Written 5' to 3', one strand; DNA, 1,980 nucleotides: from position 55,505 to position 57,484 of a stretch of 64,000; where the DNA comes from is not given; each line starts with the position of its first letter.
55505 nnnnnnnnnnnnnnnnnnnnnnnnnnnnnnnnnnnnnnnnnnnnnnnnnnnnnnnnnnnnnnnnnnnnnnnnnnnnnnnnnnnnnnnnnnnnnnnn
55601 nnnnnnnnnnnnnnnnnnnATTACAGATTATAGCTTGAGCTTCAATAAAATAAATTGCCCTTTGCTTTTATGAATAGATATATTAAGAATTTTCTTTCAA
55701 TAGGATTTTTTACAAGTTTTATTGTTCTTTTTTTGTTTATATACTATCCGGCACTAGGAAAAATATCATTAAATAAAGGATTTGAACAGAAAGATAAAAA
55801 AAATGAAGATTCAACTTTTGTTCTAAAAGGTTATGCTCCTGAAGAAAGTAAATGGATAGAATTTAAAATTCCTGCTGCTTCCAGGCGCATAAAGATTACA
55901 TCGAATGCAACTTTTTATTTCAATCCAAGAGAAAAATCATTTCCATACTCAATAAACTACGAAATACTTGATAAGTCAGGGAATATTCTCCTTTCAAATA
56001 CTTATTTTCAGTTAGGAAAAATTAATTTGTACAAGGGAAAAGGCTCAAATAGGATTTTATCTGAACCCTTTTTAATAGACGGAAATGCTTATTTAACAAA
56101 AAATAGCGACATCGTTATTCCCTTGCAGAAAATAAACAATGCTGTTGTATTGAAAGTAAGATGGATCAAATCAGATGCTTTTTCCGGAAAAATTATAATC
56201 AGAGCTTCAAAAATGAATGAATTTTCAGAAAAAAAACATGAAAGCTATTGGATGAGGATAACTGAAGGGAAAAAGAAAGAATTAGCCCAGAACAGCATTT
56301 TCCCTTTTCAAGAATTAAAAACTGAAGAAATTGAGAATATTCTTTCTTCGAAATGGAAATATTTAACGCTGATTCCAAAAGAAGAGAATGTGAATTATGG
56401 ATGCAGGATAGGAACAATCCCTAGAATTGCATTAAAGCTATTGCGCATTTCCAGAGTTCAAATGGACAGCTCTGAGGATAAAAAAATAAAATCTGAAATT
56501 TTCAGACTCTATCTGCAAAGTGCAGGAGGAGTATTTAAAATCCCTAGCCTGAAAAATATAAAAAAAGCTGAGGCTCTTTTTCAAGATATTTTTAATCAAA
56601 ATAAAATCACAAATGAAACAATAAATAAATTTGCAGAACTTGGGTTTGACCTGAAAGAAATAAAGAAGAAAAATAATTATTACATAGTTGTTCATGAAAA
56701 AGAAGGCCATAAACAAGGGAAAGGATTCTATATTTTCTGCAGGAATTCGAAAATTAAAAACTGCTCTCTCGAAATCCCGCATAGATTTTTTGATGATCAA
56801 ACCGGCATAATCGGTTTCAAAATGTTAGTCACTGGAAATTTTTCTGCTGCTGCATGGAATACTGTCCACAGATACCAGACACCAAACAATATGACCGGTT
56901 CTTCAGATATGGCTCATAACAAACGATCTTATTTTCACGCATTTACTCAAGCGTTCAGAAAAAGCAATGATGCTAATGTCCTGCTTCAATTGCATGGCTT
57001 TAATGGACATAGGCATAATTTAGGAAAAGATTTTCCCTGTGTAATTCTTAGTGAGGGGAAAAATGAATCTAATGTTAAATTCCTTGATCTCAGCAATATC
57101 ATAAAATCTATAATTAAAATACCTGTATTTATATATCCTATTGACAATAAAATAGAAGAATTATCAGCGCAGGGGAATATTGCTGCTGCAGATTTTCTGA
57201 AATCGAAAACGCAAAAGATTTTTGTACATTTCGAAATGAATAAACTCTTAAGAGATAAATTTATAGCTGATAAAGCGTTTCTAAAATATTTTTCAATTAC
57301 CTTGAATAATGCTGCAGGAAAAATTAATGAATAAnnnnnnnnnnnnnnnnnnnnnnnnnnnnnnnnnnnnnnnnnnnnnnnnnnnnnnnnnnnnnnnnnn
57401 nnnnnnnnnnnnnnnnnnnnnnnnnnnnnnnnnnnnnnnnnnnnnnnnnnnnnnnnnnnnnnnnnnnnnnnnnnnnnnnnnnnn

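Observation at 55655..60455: Orphan PgsB/CapB-like amide ligase fused to a ~590-aa helical-repeat domain, co-transcribed with a membrane protein bearing a possible PghP-like hydrolase motif set; no pgsC/pgsA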

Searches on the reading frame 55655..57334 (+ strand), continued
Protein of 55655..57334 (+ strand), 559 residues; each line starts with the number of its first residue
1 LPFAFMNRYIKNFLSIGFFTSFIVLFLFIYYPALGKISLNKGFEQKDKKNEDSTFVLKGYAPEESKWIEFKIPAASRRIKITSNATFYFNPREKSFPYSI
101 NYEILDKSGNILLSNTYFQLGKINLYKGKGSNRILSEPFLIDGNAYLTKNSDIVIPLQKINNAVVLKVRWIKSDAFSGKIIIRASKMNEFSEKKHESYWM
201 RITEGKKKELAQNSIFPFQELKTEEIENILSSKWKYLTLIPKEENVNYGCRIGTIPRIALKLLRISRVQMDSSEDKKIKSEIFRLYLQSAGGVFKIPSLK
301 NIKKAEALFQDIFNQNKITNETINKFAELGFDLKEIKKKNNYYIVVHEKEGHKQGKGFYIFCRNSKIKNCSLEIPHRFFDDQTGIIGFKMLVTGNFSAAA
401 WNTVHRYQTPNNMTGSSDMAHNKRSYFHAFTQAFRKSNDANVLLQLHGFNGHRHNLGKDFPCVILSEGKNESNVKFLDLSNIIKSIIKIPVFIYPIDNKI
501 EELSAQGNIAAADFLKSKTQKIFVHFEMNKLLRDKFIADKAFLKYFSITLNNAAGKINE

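Call 71: find_encoding_contigs(protein=P0184, flank=8000, max_places=5)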
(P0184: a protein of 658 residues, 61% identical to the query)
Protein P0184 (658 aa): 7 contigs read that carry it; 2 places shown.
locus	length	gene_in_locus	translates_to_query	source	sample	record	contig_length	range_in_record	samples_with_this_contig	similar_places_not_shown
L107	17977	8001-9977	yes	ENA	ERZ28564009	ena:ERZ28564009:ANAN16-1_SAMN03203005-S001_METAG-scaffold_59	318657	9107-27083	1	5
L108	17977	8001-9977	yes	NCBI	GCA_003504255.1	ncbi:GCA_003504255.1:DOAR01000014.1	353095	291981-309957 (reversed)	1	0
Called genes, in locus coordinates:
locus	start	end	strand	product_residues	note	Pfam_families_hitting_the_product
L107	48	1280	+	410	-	PF01960:ArgJ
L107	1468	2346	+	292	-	PF00696:AA_kinase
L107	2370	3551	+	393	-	-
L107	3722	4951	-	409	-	PF01979:Amidohydro_1, PF07969:Amidohydro_3 (faint)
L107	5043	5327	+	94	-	PF00708:Acylphosphatase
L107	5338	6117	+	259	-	PF03306:AAL_decarboxy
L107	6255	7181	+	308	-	PF00135:COesterase, PF20434:BD-FAE, PF07859:Abhydrolase_3, PF00326:Peptidase_S9 (weak)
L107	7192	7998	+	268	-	PF01925:TauE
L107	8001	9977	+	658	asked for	PF14102:Caps_synth_CapC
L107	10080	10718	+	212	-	PF10816:DUF2760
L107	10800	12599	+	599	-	PF06723:MreB_Mbl (faint), PF00012:HSP70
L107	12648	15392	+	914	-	PF00012:HSP70, PF06723:MreB_Mbl, PF12531:DUF3731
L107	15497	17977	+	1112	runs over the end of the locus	PF13091:PLDc_2, PF00176:SNF2-rel_dom, PF04851:ResIII (weak), PF00271:Helicase_C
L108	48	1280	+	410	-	PF01960:ArgJ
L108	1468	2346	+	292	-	PF00696:AA_kinase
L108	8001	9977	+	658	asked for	PF14102:Caps_synth_CapC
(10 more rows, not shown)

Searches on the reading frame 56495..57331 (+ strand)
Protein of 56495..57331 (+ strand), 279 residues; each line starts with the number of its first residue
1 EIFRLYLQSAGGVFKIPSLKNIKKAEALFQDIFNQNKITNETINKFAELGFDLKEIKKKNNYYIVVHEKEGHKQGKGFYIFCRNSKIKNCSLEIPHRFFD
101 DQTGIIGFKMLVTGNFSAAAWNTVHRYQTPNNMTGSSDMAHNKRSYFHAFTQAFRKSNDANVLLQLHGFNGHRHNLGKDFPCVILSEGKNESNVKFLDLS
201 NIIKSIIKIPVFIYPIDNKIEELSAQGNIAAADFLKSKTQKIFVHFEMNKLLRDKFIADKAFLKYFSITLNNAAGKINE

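Call 52: predict_structure(alignment_id=A5)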
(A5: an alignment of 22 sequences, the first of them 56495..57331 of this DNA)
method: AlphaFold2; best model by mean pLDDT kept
length: 279 residues; sequences in the alignment: 22
mean_pLDDT: 87.1   pTM: 0.89
mean pLDDT of the five models: 87.1, 79.7, 79.1, 79.1, 78.8
residues with pLDDT >= 90: 170; 70-90: 77; 50-70: 24; < 50: 8
segments of 3 or more residues with pLDDT < 50: 129-136
pLDDT, mean of each block of 10 residues (from residue 1): 91 88 97 96 97 95 95 91 94 80 89 96 68 52 88 91 90 76 88 90 93 80 66 81 92 94 96 87
secondary structure, 60 per line:
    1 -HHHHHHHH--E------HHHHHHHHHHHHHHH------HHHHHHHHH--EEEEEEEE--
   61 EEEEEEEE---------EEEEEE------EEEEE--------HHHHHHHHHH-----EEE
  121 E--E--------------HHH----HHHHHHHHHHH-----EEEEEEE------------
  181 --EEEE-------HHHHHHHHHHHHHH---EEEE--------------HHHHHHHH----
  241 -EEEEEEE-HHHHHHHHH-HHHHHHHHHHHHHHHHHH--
elements in order: H2-9 H19-33 H40-48 E51-58 E61-68 E78-83 E90-94 H103-112 E118-121 H146-156 E162-168 E183-186 H194-207 E211-214 H229-236 E242-248 H250-258 H260-277

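Call 56: fold_search(model_id=the predicted structure, library=pdb)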
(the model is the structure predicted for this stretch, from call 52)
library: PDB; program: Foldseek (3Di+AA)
matches with E <= 10: 1033; with E <= 0.001: 15
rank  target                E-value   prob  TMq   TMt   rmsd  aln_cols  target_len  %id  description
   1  4h2k_A                2.0e-05  1.00  0.35  0.37  13.5       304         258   10  Crystal structure of the catalytic domain of succinyl-diaminopimelate desuccinylase from Haemophilus influenzae (released 2012-11-21)
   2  4op4_A                2.1e-05  1.00  0.35  0.36  12.5       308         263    9  Crystal structure of the catalytic domain of DapE protein from V.cholerea in the Zn bound form (released 2014-04-23)
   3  3l2n_A                3.8e-05  1.00  0.40  0.32   7.0       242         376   12  Crystal structure of Putative carboxypeptidase A (YP_562911.1) from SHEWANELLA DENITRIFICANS OS-217 at 2.39 A resoluti (released 2009-12-29)
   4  4h2k_B                4.8e-05  0.99  0.33  0.35  13.4       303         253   12  Crystal structure of the catalytic domain of succinyl-diaminopimelate desuccinylase from Haemophilus influenzae (released 2012-11-21)
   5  5onj_A                1.4e-04  1.00  0.38  0.50   5.9       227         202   11  YnDL in Complex with 5 amino acid (PGA) complex (released 2018-08-29)
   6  4oko_C                1.9e-04  0.99  0.38  0.37  13.4       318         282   10  Crystal structure of Francisella tularensis REP34 (Rapid Encystment Phenotype Protein 34 KDa) (released 2014-09-24)
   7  4oko_B                2.6e-04  0.99  0.37  0.37  13.4       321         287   11  Crystal structure of Francisella tularensis REP34 (Rapid Encystment Phenotype Protein 34 KDa) (released 2014-09-24)
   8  1aye                  3.1e-04  0.99  0.38  0.29  10.2       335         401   10  HUMAN PROCARBOXYPEPTIDASE A2 (released 1999-01-13)
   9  2qj8_A                4.4e-04  1.00  0.43  0.39   6.7       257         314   11  Crystal structure of an aspartoacylase family protein (mlr6093) from mesorhizobium loti maff303099 at 2.00 A resolutio (released 2007-07-24)
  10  8v3s_A                4.4e-04  0.98  0.38  0.24  11.0       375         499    9  Structure of CCP5 class3 (released 2024-07-17)
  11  5nsm_A                4.7e-04  0.98  0.38  0.24  14.4       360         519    9  unliganded Structure of Leucyl aminopeptidase from Trypanosoma brucei (released 2017-08-02)
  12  2qvp_A                4.7e-04  0.97  0.35  0.36  10.6       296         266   12  CRYSTAL STRUCTURE OF A PUTATIVE METALLOPEPTIDASE (SAMA_0725) FROM SHEWANELLA AMAZONENSIS SB2B AT 2.00 A RESOLUTION (released 2007-08-28)
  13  2qvp_B                5.3e-04  0.98  0.35  0.36  10.8       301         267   11  CRYSTAL STRUCTURE OF A PUTATIVE METALLOPEPTIDASE (SAMA_0725) FROM SHEWANELLA AMAZONENSIS SB2B AT 2.00 A RESOLUTION (released 2007-08-28)
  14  2qvp_C                5.6e-04  0.97  0.34  0.35  10.3       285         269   10  CRYSTAL STRUCTURE OF A PUTATIVE METALLOPEPTIDASE (SAMA_0725) FROM SHEWANELLA AMAZONENSIS SB2B AT 2.00 A RESOLUTION (released 2007-08-28)
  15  3ieh                  5.6e-04  0.94  0.31  0.32  11.3       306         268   10  Crystal structure of Putative metallopeptidase (YP_001051774.1) from SHEWANELLA BALTICA OS155 at 2.45 A resolution (released 2009-08-04)
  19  2odf_B                1.7e-03  1.00  0.41  0.44   6.2       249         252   10  The crystal structure of gene product Atu2144 from Agrobacterium tumefaciens (released 2007-01-23)
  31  1jwq                  6.6e-03  0.98  0.35  0.50   6.8       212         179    6  Structure of the catalytic domain of CwlV, N-acetylmuramoyl-L-alanine amidase from Bacillus(Paenibacillus) polymyxa var. (released 2003-11-18)
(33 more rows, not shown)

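Call 65: fold_search(model_id=the predicted structure, library=viral)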
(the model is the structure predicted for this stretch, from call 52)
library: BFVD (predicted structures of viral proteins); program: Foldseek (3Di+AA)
matches with E <= 10: 833; with E <= 0.001: 5
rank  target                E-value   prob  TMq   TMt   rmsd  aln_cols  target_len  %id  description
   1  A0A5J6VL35            9.1e-06  1.00  0.41  0.49   7.1       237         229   15  Uncharacterized protein [Megaviridae environmental sample]
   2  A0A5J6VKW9            6.3e-05  0.99  0.38  0.36  10.7       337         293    9  Zinc carboxypeptidase [Megaviridae environmental sample]
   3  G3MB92                3.7e-04  1.00  0.35  0.20   7.3       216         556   14  Peptidoglycan hydrolase [Bacillus phage G]
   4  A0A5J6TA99            6.6e-04  1.00  0.37  0.35   6.7       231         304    8  Lysin [Bacillus phage 019DV002]
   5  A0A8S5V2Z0            6.6e-04  0.99  0.38  0.20   6.9       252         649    8  Peptidase [Siphoviridae sp. ct0Bp21]
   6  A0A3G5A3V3            2.1e-03  0.98  0.36  0.42   7.0       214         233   10  Succinylglutamate desuccinylase/Aspartoacylase catalytic domain-containing protein [Harvfovirus sp.]
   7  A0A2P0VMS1            2.6e-02  0.15  0.22  0.17  16.7       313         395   10  Alpha/beta hydrolase family protein [Tetraselmis virus 1]
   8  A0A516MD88            2.8e-02  0.44  0.29  0.30  13.3       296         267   10  (no name in the UniProt tables at hand)
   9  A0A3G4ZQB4            3.3e-02  0.13  0.20  0.17  19.6       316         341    8  Alpha/beta hydrolase fold-3 domain-containing protein [Terrestrivirus sp.]
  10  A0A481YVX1            3.8e-02  0.09  0.17  0.14  18.6       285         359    9  Alpha/beta hydrolase fold protein [Marseillevirus LCMAC201]
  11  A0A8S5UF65            7.6e-02  0.04  0.12  0.08  17.2       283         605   11  Hydrolase [Myoviridae sp. ctcyQ27]
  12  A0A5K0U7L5            8.5e-02  0.06  0.16  0.12  16.9       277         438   12  Uncharacterized protein [Yasminevirus sp. GU-2018]
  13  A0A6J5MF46            1.0e-01  0.23  0.27  0.29  11.9       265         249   11  COG1573 Uracil-DNA glycosylase [uncultured Caudovirales phage]
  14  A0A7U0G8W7            1.2e-01  0.77  0.17  0.34   4.3        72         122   19  (no name in the UniProt tables at hand)
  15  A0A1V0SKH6            1.3e-01  0.08  0.19  0.15  17.5       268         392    8  Alpha/beta hydrolase fold [Klosneuvirus KNV1]
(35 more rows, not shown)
